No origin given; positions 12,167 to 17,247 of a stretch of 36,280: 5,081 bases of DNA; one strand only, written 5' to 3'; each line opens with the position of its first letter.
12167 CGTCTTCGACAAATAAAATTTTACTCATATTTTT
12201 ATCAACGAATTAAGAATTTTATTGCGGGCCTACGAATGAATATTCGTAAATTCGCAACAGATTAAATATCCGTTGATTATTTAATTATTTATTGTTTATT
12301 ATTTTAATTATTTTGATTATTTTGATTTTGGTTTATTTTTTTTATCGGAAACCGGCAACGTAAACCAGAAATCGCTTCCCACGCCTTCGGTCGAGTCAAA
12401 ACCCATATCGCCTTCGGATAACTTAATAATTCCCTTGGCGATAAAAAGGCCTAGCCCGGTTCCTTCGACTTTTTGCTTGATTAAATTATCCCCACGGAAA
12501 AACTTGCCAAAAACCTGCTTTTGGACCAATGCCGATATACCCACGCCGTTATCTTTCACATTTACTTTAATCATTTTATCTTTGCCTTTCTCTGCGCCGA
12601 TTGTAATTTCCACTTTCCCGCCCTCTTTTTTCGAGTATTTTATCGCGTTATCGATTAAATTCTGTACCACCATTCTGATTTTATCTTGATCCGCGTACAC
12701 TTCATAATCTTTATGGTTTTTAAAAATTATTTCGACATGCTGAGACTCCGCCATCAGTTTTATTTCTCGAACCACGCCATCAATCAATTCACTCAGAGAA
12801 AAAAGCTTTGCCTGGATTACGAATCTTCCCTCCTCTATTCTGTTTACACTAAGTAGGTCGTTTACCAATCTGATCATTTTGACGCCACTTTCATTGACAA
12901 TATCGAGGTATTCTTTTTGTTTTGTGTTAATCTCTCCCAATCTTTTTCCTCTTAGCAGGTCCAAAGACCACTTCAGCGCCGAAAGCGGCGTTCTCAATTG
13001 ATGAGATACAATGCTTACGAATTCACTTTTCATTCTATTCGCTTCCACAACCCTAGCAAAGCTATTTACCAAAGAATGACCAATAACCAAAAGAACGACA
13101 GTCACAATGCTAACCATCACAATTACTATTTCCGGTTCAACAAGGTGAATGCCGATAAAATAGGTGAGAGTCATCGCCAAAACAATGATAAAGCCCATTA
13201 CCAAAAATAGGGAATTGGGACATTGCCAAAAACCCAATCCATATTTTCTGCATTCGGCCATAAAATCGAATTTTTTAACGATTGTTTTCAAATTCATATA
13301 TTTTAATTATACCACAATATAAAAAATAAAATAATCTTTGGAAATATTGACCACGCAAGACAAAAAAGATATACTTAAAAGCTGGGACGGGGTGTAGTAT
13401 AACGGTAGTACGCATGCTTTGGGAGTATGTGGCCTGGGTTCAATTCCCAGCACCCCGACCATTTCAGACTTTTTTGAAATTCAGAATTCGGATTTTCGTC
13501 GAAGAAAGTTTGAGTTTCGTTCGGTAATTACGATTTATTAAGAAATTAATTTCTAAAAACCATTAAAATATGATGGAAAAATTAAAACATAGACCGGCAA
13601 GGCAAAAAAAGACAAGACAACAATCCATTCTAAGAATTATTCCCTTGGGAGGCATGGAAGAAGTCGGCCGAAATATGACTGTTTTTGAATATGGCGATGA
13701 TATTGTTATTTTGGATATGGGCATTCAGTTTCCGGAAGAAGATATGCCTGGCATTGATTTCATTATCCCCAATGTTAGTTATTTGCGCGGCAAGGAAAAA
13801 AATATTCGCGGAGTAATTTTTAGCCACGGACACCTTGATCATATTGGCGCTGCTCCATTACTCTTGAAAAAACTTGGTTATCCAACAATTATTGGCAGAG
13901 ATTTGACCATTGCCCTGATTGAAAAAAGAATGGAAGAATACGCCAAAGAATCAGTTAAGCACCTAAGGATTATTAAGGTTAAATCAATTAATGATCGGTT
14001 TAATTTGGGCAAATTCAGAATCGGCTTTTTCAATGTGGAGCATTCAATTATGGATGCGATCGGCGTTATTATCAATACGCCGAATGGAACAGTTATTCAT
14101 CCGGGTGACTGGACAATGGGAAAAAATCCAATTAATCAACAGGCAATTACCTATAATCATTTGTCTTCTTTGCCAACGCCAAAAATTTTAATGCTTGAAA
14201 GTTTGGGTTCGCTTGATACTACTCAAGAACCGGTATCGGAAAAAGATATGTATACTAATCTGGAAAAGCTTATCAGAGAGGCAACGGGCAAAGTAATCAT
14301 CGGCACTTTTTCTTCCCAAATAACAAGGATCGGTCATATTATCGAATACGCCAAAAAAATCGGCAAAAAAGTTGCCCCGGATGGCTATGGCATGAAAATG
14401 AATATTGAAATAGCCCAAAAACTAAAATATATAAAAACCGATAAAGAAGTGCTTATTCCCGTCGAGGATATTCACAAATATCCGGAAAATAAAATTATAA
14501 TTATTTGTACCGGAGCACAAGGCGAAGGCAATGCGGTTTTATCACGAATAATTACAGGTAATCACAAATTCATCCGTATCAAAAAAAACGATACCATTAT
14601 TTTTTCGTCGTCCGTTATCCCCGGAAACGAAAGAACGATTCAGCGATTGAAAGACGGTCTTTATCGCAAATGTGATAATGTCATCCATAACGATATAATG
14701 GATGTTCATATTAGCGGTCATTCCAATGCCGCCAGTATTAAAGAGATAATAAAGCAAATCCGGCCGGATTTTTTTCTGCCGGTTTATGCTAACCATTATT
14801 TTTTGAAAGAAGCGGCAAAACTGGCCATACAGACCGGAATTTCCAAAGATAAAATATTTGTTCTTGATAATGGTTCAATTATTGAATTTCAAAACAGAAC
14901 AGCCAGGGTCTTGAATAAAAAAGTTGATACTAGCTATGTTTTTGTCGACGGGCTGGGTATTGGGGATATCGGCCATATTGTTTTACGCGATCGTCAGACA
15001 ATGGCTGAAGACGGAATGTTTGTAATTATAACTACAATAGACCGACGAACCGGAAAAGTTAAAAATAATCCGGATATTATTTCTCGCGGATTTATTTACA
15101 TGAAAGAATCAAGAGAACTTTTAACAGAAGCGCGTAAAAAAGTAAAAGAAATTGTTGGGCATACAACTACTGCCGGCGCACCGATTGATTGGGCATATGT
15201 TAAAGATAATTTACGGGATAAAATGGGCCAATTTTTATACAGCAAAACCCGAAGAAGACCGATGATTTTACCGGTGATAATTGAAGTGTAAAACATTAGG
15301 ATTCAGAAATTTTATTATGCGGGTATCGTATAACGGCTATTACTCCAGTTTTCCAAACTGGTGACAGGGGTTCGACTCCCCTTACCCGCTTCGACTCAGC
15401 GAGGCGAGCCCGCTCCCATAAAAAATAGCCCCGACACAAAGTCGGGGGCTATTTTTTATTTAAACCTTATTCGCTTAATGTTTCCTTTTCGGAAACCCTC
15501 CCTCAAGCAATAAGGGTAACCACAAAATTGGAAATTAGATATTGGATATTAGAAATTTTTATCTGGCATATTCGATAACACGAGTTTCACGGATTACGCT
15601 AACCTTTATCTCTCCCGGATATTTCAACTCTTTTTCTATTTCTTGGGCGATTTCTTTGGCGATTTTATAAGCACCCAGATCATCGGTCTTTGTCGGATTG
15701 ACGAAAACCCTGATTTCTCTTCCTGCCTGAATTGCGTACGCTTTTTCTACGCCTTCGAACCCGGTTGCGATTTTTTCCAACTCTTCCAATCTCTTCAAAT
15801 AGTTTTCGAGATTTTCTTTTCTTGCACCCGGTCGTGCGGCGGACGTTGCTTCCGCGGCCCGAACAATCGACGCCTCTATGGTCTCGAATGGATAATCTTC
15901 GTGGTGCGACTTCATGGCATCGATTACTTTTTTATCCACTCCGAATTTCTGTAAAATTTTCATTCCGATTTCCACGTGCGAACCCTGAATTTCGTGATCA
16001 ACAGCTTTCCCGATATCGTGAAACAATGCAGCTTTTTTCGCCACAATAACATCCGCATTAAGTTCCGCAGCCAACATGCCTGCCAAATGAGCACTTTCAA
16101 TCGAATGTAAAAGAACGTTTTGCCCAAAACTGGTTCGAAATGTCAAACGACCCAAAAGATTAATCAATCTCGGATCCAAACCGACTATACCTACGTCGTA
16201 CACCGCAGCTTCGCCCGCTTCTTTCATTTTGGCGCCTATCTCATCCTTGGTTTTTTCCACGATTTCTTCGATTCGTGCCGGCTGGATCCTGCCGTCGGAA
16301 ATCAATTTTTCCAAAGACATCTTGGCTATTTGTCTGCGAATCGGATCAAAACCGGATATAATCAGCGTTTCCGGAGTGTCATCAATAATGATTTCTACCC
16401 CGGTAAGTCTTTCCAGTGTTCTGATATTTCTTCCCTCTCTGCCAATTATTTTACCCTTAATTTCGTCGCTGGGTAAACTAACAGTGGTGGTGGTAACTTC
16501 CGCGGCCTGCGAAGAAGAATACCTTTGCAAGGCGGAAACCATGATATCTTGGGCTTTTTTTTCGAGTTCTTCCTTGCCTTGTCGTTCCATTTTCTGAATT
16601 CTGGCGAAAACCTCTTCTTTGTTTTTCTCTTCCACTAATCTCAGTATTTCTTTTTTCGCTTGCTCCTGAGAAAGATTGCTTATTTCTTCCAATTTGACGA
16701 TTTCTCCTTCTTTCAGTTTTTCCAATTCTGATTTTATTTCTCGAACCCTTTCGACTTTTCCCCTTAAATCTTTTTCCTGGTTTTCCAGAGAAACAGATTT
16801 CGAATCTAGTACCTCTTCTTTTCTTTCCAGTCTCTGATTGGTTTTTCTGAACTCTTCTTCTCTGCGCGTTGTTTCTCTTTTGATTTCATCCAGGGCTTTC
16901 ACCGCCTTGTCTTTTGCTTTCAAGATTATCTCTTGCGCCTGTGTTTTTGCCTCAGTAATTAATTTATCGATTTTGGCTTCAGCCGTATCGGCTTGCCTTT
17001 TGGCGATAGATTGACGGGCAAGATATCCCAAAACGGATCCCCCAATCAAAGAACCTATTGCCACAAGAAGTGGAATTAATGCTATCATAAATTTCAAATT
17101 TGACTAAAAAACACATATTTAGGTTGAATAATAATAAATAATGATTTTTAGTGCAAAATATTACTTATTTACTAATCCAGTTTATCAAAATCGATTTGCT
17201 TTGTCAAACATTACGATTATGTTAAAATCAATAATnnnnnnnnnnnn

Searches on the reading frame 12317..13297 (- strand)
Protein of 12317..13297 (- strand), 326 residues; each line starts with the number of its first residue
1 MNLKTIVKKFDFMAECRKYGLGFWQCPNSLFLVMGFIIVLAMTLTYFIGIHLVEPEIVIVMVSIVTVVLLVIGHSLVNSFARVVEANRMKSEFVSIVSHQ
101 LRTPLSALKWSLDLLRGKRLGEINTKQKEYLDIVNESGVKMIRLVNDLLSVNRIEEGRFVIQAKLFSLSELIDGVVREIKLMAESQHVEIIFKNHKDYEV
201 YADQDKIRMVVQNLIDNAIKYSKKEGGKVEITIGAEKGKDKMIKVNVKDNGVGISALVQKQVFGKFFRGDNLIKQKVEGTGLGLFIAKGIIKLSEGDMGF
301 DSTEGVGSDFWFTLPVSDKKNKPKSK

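Call 12: search_protein_families(library=pfam, proteins=[window:12317-13297:-], max_evalue=0.001)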
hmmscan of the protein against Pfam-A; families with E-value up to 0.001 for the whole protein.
window:12317-13297:- (326 aa): 3 families
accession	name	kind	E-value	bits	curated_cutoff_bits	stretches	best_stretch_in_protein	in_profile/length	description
PF02518.31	HATPase_c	-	1.1e-25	90.6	26.4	1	203-316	2-109/111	Histidine kinase-, DNA gyrase B-, and HSP90-like ATPase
PF00512.31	HisKA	-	2.7e-16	59.8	26.9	1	89-157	1-66/66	His Kinase A (phospho-acceptor) domain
PF13581.12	HATPase_c_2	-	0.00068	20.1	27.4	0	204-291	29-109/127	Histidine kinase-like ATPase domain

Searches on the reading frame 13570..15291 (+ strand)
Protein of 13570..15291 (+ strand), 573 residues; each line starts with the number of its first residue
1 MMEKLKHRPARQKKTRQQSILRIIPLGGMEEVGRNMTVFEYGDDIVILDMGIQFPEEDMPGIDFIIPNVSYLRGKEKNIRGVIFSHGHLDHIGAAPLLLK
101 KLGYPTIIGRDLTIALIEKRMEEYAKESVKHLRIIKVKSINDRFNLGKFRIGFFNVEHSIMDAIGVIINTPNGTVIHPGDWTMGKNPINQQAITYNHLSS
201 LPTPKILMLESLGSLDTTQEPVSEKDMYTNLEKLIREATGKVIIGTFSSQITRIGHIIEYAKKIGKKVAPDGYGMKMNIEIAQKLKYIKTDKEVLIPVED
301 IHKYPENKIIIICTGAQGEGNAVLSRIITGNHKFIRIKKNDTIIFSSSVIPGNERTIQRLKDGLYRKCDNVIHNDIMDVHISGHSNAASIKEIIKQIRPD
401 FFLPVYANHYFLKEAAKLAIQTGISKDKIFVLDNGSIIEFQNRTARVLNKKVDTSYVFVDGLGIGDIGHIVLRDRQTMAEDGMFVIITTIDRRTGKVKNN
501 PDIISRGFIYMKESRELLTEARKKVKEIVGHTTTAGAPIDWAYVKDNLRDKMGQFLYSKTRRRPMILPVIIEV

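Call 13: search_protein_families(library=pfam, proteins=[window:13570-15291:+], max_evalue=0.001)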
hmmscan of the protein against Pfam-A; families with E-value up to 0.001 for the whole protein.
window:13570-15291:+ (573 aa): 4 families
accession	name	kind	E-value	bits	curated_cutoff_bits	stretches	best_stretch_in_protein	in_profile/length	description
PF22505.1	RNase_J_b_CASP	-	1.5e-40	138.4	27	1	240-361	2-123/126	Ribonuclease J, beta-CASP domain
PF17770.6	RNase_J_C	-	5.2e-31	108.1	23.8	1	471-573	1-102/102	Ribonuclease J C-terminal domain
PF00753.33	Lactamase_B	-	1e-11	45.6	22.7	1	32-180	4-149/196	Metallo-beta-lactamase superfamily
PF12706.13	Lactamase_B_2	-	2.5e-08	34.2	27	1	75-182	27-144/200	Beta-lactamase superfamily domain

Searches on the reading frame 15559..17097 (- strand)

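Call 13: search_protein_families(library=pfam, proteins=[window:15559-17097:-], max_evalue=0.001)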
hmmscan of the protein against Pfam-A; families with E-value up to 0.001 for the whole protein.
window:15559-17097:- (512 aa): 3 families
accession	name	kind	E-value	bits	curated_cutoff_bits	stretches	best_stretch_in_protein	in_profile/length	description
PF12072.13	RNase_Y_N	-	1.4e-32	113.2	32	1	12-195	5-199/201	RNase Y N-terminal region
PF01966.28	HD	-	1.1e-15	58.3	22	1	330-420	3-115/116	HD domain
PF00013.35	KH_1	-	3.2e-09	36.9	21.5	1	203-262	1-64/66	KH domain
